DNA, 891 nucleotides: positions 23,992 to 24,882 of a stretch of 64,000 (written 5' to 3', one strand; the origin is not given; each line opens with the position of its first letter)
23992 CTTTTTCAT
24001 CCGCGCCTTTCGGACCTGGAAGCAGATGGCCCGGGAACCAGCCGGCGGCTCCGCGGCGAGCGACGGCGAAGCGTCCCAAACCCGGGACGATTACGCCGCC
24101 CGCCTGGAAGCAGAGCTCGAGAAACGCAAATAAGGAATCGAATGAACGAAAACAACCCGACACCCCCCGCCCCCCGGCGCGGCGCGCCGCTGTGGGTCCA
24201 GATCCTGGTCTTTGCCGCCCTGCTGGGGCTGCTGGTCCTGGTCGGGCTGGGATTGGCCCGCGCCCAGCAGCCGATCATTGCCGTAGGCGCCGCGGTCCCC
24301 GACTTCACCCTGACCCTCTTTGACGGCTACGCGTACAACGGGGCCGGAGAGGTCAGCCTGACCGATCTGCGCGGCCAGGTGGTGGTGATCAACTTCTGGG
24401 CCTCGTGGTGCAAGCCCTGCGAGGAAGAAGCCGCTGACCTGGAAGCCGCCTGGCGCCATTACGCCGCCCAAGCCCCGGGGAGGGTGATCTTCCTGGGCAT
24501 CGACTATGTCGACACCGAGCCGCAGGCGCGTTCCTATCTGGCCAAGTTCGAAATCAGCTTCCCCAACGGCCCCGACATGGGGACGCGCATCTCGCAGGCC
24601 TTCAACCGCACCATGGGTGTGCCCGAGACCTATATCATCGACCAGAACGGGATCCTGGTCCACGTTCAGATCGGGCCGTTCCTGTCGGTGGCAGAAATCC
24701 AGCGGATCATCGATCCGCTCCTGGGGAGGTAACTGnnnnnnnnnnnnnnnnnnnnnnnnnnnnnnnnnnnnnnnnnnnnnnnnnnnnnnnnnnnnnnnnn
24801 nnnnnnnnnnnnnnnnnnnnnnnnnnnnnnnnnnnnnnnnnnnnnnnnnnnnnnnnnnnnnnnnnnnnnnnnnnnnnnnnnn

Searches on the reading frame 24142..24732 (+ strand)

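Call 56: search_protein_families(library=pfam, proteins=[window:24142-24732:+], max_evalue=0.0001)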
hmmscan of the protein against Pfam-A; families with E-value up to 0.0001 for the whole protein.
window:24142-24732:+ (196 aa): 4 families
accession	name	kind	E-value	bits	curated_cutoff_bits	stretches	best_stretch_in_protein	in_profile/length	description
PF00578.27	AhpC-TSA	-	7.2e-19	68.4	26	1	48-174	1-123/124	AhpC/TSA family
PF08534.16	Redoxin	-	1.3e-15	57.9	26.6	1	48-181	2-137/148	Redoxin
PF13905.12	Thioredoxin_8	-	2.5e-09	37.8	27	1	78-170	1-92/94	Thioredoxin-like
PF00085.26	Thioredoxin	-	3.8e-06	27.3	23.5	1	79-130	19-66/103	Thioredoxin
